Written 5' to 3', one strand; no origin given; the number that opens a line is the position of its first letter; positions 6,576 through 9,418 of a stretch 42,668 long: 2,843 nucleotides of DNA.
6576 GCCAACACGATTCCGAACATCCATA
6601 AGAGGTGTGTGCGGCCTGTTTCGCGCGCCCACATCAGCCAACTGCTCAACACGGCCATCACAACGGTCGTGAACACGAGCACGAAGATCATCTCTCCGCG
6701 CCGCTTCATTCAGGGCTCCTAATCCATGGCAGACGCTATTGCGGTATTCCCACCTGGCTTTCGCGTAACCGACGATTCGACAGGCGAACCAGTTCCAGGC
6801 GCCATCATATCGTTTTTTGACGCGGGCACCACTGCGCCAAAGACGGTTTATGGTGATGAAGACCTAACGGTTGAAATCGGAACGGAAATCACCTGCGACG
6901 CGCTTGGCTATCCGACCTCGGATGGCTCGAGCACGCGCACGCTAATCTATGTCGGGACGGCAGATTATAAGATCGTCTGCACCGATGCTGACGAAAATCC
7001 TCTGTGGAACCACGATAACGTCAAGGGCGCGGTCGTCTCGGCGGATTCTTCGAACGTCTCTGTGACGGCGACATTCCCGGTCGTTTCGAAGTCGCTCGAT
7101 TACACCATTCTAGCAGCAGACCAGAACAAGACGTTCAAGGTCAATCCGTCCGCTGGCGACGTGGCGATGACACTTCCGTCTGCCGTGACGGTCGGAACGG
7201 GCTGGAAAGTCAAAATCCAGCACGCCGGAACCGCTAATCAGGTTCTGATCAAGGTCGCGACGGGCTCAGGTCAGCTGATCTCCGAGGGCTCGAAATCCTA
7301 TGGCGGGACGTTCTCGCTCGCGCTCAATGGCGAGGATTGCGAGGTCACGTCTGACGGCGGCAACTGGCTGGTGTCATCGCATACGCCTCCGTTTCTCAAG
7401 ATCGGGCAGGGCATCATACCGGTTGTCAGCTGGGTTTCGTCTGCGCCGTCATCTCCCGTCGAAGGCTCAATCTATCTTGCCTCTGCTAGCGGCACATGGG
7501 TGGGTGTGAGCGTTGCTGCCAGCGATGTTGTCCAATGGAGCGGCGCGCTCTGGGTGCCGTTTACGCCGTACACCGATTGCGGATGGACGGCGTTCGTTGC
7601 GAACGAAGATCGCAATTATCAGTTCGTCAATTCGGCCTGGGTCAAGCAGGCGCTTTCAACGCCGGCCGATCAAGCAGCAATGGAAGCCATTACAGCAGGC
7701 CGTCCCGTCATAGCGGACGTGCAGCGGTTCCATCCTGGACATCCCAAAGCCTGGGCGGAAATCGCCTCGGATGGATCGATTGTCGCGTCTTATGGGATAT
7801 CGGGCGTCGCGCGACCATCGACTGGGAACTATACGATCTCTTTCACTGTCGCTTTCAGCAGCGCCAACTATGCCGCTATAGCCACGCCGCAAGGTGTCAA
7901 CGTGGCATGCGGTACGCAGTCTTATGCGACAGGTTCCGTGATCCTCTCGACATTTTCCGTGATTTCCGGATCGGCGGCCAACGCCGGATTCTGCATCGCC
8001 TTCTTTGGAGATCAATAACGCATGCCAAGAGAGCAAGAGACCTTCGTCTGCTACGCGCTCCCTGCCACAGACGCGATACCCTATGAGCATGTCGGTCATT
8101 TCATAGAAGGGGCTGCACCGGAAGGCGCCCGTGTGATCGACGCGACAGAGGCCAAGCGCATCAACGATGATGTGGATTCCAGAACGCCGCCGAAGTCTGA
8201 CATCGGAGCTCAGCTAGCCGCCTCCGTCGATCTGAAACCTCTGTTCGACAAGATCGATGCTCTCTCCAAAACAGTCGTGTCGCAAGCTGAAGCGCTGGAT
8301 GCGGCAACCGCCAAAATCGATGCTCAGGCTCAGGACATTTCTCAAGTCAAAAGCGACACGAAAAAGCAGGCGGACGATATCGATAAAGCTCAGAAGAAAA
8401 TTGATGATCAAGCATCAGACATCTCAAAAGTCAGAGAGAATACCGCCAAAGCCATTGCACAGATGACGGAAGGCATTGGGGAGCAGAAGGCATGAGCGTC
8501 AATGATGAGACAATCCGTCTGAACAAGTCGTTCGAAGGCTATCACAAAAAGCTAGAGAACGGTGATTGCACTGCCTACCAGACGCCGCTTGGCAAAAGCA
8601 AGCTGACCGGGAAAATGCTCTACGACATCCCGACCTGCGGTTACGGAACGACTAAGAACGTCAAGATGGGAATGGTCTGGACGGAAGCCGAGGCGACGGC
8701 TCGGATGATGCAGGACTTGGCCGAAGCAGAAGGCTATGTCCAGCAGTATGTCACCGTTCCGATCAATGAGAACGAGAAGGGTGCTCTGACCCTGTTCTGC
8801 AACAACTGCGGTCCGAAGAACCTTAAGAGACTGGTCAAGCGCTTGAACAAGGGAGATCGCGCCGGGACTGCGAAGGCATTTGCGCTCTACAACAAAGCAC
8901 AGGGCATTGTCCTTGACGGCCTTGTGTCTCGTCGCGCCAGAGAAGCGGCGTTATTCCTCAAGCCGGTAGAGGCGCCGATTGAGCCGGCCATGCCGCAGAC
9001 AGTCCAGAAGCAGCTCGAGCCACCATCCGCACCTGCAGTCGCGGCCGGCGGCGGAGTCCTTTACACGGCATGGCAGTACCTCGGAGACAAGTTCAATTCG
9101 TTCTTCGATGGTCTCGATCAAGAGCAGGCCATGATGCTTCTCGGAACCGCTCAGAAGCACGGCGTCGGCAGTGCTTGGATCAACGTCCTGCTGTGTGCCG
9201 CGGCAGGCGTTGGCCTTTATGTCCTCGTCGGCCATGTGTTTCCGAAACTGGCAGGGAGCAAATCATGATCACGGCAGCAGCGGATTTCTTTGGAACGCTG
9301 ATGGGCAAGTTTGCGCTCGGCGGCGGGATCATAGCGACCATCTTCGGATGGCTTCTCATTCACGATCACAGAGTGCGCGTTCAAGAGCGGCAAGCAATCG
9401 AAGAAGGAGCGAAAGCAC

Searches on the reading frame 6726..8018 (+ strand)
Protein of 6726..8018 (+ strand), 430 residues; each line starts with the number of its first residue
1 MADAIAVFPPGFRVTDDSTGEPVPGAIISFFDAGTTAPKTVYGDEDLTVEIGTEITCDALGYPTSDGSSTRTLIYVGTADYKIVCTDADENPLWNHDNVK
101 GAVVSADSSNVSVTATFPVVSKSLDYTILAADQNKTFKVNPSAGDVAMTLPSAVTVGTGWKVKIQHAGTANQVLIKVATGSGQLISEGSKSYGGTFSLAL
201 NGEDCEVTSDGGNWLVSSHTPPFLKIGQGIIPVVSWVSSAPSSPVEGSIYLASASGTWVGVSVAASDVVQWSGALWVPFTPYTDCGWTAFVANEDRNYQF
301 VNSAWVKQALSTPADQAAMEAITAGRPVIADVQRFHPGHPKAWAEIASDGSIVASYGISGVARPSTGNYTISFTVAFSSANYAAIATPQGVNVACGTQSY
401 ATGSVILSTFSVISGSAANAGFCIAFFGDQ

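Call 24: search_protein_families(library=pfam, proteins=[window:6726-8018:+], max_evalue=0.01)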
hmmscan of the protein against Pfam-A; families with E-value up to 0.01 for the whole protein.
window:6726-8018:+ (430 aa): 2 families
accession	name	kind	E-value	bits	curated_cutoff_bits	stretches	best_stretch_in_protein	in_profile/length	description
PF10983.13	DUF2793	-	2.7e-05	24.4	27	1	238-306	22-87/87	Protein of unknown function (DUF2793)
PF11886.13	TOC159_MAD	-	0.00036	20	25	1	105-207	92-190/267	Translocase of chloroplast 159/132, membrane anchor domain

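Call 79: search_protein_families(library=phrogs, proteins=[window:6726-8018:+], max_evalue=0.001)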
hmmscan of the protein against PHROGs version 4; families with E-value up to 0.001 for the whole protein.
window:6726-8018:+ (430 aa): 4 families
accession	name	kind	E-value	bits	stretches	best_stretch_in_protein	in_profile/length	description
phrog_11355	-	tail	4.3e-08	34.3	1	326-389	16-82/131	tail fiber protein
phrog_5363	-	unknown function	1.6e-06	29.1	1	237-353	48-153/245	-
phrog_26190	-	unknown function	3.1e-06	27.7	1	19-100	17-90/260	-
phrog_21978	-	unknown function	3.5e-05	24.8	1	237-310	45-117/220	-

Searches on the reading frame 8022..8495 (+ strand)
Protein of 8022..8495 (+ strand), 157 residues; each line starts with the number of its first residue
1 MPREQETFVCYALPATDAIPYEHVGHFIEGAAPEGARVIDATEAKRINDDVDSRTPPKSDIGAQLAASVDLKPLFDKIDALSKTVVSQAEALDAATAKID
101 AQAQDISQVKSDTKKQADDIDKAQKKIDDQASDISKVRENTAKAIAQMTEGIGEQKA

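Call 24: search_protein_families(library=pfam, proteins=[window:8022-8495:+], max_evalue=0.01)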
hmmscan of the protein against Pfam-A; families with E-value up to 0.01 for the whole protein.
window:8022-8495:+ (157 aa): 4 families
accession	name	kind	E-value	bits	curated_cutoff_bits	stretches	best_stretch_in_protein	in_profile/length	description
PF05837.17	CENP-H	-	0.0014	19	29.9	1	68-147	81-158/202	Centromere protein H (CENP-H)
PF04102.17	SlyX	-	0.0043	18.1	30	0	76-116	17-57/67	SlyX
PF10186.14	ATG14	-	0.0046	16.5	33.2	1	79-148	51-120/347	Vacuolar sorting 38 and autophagy-related subunit 14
PF01519.22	DUF16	-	0.007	17.3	40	0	89-152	33-95/104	Protein of unknown function DUF16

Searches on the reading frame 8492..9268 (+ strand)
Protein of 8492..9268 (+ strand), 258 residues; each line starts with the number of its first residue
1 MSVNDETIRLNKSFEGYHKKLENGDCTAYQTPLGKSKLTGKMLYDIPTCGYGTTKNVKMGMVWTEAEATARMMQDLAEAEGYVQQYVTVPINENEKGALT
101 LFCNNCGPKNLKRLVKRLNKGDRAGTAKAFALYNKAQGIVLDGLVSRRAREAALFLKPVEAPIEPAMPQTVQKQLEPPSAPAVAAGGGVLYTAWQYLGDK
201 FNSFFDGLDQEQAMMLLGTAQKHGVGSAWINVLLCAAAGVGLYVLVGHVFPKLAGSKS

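Call 24: search_protein_families(library=pfam, proteins=[window:8492-9268:+], max_evalue=0.01)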
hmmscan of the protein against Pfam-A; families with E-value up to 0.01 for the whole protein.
window:8492-9268:+ (258 aa): 1 family
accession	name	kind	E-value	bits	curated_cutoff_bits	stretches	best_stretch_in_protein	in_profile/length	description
PF00959.24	Phage_lysozyme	-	4.1e-28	98.6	22.3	1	45-151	16-125/125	Phage lysozyme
